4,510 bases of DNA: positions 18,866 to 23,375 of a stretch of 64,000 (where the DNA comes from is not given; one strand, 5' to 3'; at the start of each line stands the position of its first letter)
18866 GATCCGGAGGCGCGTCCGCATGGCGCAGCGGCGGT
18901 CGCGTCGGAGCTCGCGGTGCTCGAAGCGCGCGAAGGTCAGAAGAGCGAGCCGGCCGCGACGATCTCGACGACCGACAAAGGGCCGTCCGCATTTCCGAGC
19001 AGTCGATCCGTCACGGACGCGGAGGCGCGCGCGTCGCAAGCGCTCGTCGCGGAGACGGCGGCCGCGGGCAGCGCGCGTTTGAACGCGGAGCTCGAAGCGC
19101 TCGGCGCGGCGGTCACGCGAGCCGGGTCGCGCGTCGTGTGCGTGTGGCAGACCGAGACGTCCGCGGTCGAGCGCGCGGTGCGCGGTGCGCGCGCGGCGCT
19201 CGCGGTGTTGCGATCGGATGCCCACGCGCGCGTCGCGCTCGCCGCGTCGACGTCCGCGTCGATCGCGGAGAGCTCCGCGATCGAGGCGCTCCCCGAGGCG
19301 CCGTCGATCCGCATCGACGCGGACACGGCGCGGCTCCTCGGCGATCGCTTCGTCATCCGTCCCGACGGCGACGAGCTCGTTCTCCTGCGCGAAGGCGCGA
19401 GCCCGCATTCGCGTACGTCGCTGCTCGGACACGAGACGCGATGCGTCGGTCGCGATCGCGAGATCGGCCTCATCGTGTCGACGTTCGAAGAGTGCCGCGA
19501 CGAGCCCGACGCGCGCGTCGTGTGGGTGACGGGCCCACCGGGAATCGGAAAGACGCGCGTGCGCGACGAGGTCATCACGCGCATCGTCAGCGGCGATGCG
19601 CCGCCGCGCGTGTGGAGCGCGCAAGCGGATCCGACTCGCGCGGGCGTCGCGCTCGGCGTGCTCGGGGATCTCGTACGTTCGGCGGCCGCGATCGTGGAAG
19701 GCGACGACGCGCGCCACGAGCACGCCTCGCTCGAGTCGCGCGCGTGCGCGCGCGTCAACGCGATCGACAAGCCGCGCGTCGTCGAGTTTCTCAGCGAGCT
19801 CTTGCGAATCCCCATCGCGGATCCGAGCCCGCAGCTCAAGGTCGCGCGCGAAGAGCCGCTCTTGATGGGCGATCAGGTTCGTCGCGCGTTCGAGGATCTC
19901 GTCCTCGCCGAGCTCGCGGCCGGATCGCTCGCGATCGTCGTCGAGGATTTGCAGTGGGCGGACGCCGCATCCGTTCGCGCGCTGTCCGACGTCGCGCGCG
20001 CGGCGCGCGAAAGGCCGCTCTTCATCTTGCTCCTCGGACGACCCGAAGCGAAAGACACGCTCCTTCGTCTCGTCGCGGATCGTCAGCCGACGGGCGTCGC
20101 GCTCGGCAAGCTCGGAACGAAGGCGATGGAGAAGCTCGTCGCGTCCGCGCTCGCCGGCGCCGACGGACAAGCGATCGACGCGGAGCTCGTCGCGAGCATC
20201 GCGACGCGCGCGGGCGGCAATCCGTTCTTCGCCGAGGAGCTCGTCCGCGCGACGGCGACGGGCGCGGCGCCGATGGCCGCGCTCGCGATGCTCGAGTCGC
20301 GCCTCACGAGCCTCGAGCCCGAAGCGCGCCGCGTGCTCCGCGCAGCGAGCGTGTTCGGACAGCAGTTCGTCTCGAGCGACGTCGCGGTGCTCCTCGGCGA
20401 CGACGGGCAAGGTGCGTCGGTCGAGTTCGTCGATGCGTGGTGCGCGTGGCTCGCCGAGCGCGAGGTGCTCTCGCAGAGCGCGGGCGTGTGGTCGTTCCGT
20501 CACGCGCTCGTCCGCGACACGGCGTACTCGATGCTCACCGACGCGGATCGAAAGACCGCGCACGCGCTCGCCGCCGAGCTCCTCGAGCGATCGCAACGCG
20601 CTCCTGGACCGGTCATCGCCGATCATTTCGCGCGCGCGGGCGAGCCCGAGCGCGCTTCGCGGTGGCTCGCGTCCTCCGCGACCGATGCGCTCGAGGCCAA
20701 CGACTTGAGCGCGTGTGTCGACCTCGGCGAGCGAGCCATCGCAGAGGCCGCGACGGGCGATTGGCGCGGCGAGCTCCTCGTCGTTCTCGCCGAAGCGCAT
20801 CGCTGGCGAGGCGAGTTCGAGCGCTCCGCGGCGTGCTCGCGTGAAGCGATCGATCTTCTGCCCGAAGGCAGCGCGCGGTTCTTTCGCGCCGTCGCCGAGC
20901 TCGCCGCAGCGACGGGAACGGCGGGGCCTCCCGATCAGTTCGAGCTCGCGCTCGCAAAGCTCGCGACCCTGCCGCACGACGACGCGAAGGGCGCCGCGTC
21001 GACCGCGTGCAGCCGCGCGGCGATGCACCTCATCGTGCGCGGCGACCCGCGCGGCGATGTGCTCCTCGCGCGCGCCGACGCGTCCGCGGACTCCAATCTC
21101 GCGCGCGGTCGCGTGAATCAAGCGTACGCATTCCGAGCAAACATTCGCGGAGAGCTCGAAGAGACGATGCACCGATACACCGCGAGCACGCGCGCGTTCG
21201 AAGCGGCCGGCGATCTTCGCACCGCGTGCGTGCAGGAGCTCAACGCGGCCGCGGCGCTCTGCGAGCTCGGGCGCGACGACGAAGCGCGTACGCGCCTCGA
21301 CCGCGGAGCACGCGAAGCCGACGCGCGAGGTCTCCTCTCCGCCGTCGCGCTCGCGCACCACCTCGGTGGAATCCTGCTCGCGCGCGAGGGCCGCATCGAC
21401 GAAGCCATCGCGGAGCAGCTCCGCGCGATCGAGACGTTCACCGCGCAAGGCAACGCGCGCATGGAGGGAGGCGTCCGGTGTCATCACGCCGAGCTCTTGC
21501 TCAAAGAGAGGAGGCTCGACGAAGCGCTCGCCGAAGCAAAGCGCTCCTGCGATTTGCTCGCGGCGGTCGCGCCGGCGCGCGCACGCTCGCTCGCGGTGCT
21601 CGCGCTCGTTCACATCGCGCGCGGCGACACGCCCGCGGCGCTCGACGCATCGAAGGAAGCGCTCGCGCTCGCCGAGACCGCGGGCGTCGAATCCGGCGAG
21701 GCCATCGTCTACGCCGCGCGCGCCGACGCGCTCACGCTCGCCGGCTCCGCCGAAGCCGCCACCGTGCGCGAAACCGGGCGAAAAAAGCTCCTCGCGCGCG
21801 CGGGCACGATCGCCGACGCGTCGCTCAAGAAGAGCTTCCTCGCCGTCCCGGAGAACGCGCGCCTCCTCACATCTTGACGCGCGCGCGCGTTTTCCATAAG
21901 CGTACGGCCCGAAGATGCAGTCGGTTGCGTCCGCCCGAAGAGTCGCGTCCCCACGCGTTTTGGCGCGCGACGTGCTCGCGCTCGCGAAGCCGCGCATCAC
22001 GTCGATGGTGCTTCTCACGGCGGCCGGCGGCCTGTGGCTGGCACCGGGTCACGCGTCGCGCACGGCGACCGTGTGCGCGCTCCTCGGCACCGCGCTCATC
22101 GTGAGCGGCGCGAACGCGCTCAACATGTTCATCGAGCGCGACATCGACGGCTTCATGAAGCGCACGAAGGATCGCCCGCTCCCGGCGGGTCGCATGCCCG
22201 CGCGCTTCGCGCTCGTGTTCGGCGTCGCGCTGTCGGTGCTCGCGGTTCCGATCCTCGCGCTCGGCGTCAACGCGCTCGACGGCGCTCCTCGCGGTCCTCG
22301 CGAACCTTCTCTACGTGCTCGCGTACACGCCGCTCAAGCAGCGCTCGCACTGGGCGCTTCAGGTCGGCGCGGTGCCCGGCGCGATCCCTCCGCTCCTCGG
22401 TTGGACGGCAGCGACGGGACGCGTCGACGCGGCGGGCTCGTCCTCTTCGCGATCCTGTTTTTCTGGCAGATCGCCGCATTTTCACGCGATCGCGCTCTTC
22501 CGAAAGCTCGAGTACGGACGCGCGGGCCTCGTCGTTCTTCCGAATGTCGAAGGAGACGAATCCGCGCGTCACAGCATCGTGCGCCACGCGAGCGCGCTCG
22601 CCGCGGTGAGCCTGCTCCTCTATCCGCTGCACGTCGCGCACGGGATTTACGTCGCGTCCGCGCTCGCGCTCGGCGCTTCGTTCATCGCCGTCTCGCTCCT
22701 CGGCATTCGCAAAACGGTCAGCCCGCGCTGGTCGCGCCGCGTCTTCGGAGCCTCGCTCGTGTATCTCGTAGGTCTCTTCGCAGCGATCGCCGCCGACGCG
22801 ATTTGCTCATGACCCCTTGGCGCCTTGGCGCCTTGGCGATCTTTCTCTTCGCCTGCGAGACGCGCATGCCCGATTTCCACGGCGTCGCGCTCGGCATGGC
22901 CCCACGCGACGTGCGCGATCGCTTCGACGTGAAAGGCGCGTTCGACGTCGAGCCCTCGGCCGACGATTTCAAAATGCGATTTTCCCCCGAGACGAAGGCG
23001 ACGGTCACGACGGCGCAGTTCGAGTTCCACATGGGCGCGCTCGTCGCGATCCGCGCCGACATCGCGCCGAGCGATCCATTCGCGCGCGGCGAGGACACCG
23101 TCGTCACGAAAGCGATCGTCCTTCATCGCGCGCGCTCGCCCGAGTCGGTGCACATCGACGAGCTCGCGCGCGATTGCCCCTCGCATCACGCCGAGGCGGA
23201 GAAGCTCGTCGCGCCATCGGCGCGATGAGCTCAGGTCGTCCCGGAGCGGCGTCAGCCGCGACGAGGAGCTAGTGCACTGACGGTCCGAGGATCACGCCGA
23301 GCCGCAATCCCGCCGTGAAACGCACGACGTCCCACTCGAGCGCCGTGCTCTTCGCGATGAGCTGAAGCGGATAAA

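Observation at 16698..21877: Sensor histidine kinase translationally coupled (ATGA) to a 1243 aa Ser/Thr-kinase-AAA-TPR protein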

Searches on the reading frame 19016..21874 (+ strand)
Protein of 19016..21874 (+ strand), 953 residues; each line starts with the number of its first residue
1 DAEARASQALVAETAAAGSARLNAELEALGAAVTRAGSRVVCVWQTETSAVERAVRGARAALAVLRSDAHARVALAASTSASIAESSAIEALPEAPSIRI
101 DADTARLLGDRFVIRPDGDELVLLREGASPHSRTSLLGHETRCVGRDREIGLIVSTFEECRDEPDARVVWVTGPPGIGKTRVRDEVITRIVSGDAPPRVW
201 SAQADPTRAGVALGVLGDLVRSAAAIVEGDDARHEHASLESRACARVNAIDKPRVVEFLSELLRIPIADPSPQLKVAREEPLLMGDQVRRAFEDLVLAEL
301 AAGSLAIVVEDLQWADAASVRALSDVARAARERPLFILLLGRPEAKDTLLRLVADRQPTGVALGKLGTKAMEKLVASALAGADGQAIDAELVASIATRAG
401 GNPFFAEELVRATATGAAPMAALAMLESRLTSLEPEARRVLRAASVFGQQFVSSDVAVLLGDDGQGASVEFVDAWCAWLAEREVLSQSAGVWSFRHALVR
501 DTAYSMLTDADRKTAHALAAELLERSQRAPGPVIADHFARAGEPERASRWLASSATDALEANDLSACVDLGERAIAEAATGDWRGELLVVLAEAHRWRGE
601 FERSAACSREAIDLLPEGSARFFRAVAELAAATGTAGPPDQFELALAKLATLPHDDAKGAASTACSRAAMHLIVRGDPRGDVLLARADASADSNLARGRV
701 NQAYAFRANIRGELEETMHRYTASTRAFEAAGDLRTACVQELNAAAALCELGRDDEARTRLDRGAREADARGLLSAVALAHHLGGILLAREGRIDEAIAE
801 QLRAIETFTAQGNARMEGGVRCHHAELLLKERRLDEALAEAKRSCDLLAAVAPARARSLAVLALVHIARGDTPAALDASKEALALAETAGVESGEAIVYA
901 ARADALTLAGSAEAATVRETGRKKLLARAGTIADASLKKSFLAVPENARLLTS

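Call 26: search_solved_structures(query=window:19016-21874:+, max_evalue=0.1)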
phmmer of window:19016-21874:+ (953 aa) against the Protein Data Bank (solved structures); distinct sequences matched with E-value up to 0.1: 0.
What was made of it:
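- Tried and rejected: No hits (call 26).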

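Call 29: search_solved_structures(query=A2, max_evalue=1)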
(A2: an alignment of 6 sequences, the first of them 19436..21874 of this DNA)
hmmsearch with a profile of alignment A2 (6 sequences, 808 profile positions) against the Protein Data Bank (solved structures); distinct sequences matched with E-value up to 1: 26.
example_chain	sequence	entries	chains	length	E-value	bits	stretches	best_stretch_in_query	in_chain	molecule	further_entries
8bu0_A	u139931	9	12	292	7.3e-07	31.1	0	450-514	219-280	Consensus tetratricopeptide repeat protein | Crystal structure of an 8-repeat consensus TPR superhelix with Zinc. | Monomer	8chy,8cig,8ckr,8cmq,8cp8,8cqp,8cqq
9qhb_A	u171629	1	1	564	6.9e-06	27.9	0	449-515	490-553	Engineered tetratricopeptide repeat protein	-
9qhc_A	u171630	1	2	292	0.00019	23.1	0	449-480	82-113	Engineered tetratricopeptide repeat protein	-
1hz4_A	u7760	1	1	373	0.00065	21.3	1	681-738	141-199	MALT REGULATORY PROTEIN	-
2fo7_A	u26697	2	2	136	0.0012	20.5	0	450-480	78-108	SYNTHETIC CONSENSUS TPR PROTEIN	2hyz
8ch0_A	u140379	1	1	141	0.0013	20.3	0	450-480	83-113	Consensus tetratricopeptide repeat protein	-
8e55_A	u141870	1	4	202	0.0019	19.8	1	461-544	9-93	SG135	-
9gzg_A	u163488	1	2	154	0.0057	18.2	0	448-516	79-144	Engineered CTPR protein with glutamic acids for conductivity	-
2wqh_A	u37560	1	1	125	0.006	18.2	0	449-515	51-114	CTPR3Y3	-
9k7u_A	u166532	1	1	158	0.0086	17.6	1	681-783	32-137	Heter-Zn2-HEHE-22A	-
5fzr_A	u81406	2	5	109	0.0088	17.6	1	643-746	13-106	DESIGNED TPR PROTEIN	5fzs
5fzq_A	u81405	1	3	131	0.0088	17.6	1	643-749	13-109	DESIGNED TPR PROTEIN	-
8zht_B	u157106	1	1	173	0.013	17.1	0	603-664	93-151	Tetratricopeptide repeat protein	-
7obi_A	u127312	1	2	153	0.053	15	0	682-742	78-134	CTPR-rv4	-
5tqb_B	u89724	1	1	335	0.056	14.9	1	682-745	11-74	Assembly chaperone of ribosomal protein L4 (Acl4)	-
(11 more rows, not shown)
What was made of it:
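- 20606..21874 (+): Arm plus TPR-type sensor superhelix, aa about 821-1243. Profile against PDB: consensus TPR 7e-7 and MalT 1hz4 6.5e-4 (call 29).
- On STAND NTPases, MalT/PknK clade: Profile against PDB gives consensus TPR 7e-7 and MalT 1hz4 6.5e-4 (call 29).
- Closest known: MalT. Same: Profile hit to 1hz4 (call 29).
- Checked: A profile search matches consensus TPR (7e-7) and MalT 1hz4 (6.5e-4) (call 29).
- Tried and rejected: A profile was needed (call 29).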

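Call 52: predict_structure(alignment_id=A3)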
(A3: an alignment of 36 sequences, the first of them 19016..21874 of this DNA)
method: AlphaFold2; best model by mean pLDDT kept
length: 953 residues; sequences in the alignment: 36
mean_pLDDT: 89.4   pTM: 0.83
mean pLDDT of the five models: 89.4, 87.9, 87.4, 86.9, 86.8
residues with pLDDT >= 90: 600; 70-90: 304; 50-70: 40; < 50: 9
segments of 3 or more residues with pLDDT < 50: 1-3, 127-132
pLDDT, mean of each block of 10 residues (from residue 1): 67 88 82 90 81 86 85 92 90 90 81 73 63 60 87 96 94 89 88 86 84 93 82 88 91 96 93 91 93 96 94 92 91 94 83 80 93 88 75 90 88 75 78 90 92 88 68 87 76 84 91 94 86 92 92 92 92 84 92 92 94 95 95 84 94 90 95 88 95 94 94 94 97 94 97 97 92 91 97 97 95 92 98 98 95 93 98 98 92 92 98 96 95 96 95 84
secondary structure, 60 per line:
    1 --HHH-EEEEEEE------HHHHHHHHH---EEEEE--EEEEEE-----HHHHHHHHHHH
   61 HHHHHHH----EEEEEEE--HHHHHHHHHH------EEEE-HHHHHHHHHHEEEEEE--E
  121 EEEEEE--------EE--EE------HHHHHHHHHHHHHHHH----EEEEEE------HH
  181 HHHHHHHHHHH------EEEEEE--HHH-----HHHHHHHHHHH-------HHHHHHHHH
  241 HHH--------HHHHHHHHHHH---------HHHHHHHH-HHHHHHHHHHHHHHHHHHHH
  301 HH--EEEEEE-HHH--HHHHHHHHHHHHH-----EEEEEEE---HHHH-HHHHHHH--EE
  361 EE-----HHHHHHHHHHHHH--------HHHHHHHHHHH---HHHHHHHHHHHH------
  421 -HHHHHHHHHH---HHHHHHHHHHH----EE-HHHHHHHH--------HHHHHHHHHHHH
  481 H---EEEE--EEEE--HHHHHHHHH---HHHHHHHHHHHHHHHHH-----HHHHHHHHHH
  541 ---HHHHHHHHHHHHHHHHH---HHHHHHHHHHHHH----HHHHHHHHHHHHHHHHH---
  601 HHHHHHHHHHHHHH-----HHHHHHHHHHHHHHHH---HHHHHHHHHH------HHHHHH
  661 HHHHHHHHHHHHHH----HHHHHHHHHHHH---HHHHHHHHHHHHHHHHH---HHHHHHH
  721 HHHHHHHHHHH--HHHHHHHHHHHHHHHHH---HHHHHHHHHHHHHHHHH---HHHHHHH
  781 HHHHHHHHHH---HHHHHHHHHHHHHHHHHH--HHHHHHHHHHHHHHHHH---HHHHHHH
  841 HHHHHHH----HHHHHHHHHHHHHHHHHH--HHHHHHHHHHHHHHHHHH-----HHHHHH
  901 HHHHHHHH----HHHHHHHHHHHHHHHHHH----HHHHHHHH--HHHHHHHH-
elements in order (helices of 4 or more, strands of 3 or more residues): E7-13 H20-28 E32-36 E39-44 H50-67 E72-78 H81-90 E97-100 H102-111 E112-117 E120-126 H147-162 E167-172 H179-191 E198-203 H214-224 H232-243 H252-262 H272-279 H281-302 E305-310 H317-329 E335-341 H345-348 H350-356 E359-362 H368-380 H389-399 H403-414 H422-431 H435-445 H453-460 H469-481 E485-488 E491-494 H497-505 H509-525 H531-540 H544-560 H564-576 H581-597 H601-614 H620-635 H639-648 H655-674 H679-690 H694-710 H714-731 H734-750 H754-770 H774-790 H794-811 H814-830 H834-847 H852-869 H872-889 H895-908 H913-930 H935-942 H945-952
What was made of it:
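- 19016..19393 (+): Degenerate class III nucleotidyl-cyclase homology domain, aa 291-416. It is probably non-catalytic. The model has a beta-alpha-beta-beta-alpha-beta topology (call 52).
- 19433..20590 (+): STAND NOD (NBD, helical domain, winged helix), aa about 430-815. Walker A is at aa 463-470 (nt 19532-19555) and Walker B (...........) at aa 596-606. Model (call 52).
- On STAND NTPases, MalT/PknK clade: The predicted model has pLDDT 89.4 (call 52).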

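Call 54: fold_search(model_id=the predicted structure, library=pdb)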
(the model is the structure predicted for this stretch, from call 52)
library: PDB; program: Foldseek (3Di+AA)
matches with E <= 10: 1777; with E <= 0.001: 232
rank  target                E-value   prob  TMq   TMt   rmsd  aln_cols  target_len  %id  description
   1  6mfv_A                8.2e-14  1.00  0.32  0.44  15.9       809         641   12  Crystal structure of the Signal Transduction ATPase with Numerous Domains (STAND) protein with a tetratricopeptide rep (released 2019-02-20)
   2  1w3b_A                1.8e-07  1.00  0.26  0.50   9.0       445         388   17  The superhelical TPR domain of O-linked GlcNAc transferase reveals structural similarities to importin alpha. (released 2004-09-09)
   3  3sf4_A                2.1e-07  1.00  0.20  0.41  11.7       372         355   16  Crystal structure of the complex between the conserved cell polarity proteins Inscuteable and LGN (released 2011-11-23)
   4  8bbg_D                4.0e-07  1.00  0.17  0.13  26.6       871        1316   12  Structure of the IFT-A complex; anterograde IFT-A train model (released 2022-12-21)
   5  5a7d_F                9.6e-07  1.00  0.18  0.39  12.1       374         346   18  Tetrameric assembly of LGN with Inscuteable (released 2016-08-03)
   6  2qen                  1.0e-06  1.00  0.18  0.44  15.0       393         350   13  The walker-type atpase paby2304 of pyrococcus abyssi (released 2008-07-01)
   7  4a1s_A                1.2e-06  1.00  0.21  0.44  10.2       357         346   16  Crystallographic structure of the Pins:Insc complex (released 2012-03-28)
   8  5a7d_G                1.2e-06  1.00  0.20  0.42   9.4       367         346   16  Tetrameric assembly of LGN with Inscuteable (released 2016-08-03)
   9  8bob_C                1.2e-06  1.00  0.29  0.59   7.2       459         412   15  Structural basis for negative regulation of the maltose system (released 2023-10-18)
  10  5a7d_D                1.2e-06  1.00  0.20  0.42  10.6       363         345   18  Tetrameric assembly of LGN with Inscuteable (released 2016-08-03)
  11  4a1s_B                1.2e-06  1.00  0.20  0.43  10.7       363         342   16  Crystallographic structure of the Pins:Insc complex (released 2012-03-28)
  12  8pkp_J                1.5e-06  1.00  0.23  0.38  12.1       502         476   15  Cryo-EM structure of the apo Anaphase-promoting complex/cyclosome (APC/C) at 3.2 Angstrom resolution (released 2023-07-19)
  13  9gaw_J                1.6e-06  1.00  0.24  0.39  11.5       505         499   15  High-resolution structure of the Anaphase-promoting complex/cyclosome (APC/C) bound to co-activator Cdh1 (released 2024-08-14)
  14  3sf4_C                1.7e-06  1.00  0.21  0.43  10.7       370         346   14  Crystal structure of the complex between the conserved cell polarity proteins Inscuteable and LGN (released 2011-11-23)
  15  5l9u_F                1.8e-06  1.00  0.28  0.47   9.8       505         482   13  Model of human Anaphase-promoting complex/Cyclosome (APC/C-CDH1) with a cross linked Ubiquitin variant-substrate-UBE2C (released 2016-09-14)
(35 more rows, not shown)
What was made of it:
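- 19433..20590 (+): Foldseek PH0952 6mfv, E 8e-14 (call 54).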

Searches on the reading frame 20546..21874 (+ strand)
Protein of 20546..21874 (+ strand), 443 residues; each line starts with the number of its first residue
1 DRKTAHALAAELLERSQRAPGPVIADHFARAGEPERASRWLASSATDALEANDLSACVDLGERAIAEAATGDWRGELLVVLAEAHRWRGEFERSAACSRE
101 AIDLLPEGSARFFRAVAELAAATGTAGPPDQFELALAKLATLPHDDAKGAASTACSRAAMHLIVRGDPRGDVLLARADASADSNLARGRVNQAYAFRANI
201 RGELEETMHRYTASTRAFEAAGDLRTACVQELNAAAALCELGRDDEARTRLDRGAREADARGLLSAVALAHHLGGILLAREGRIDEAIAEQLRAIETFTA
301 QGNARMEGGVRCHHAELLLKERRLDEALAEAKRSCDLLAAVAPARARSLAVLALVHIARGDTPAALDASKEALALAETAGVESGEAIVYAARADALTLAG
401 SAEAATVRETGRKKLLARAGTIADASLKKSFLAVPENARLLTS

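Call 22: search_protein_families(library=pfam, proteins=[window:20546-21874:+], max_evalue=1)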
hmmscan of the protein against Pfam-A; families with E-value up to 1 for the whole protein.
window:20546-21874:+ (443 aa): 6 families
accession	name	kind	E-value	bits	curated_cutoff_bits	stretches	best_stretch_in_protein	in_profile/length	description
PF13424.12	TPR_12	-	1.6e-05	25.4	30.1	4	313-377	8-76/77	Tetratricopeptide repeat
PF13181.12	TPR_8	-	0.011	16.3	25.7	0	277-296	10-29/34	Tetratricopeptide repeat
PF07719.23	TPR_2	-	0.012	16.1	27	0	76-107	2-33/34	Tetratricopeptide repeat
PF13374.12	TPR_10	-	0.014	15.8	27.5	1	346-378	2-34/42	Tetratricopeptide repeat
PF14938.12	SNAP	-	0.023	14.6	25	1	280-340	86-147/282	Soluble NSF attachment protein, SNAP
PF00515.34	TPR_1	-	0.083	13.2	27.8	0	346-377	1-32/34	Tetratricopeptide repeat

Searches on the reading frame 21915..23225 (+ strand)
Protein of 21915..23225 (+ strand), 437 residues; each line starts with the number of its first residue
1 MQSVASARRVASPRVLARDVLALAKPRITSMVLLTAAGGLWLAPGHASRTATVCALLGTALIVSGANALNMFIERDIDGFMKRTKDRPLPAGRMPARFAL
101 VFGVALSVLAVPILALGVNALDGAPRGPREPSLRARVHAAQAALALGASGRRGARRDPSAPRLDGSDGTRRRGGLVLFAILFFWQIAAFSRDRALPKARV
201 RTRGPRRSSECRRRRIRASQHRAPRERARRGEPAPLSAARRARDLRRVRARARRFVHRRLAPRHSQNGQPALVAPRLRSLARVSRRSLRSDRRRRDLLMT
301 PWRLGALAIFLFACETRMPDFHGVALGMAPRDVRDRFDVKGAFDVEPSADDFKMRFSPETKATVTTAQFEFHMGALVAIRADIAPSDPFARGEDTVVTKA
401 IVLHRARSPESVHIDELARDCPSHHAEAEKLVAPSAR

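Call 10: search_protein_families(library=pfam, proteins=[window:21915-23225:+], max_evalue=0.001)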
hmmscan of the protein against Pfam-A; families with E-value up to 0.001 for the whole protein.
window:21915-23225:+ (437 aa): 1 family
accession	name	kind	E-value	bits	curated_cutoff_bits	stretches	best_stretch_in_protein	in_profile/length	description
PF01040.23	UbiA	-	4.5e-21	75.7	34.2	1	32-121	1-90/250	UbiA prenyltransferase family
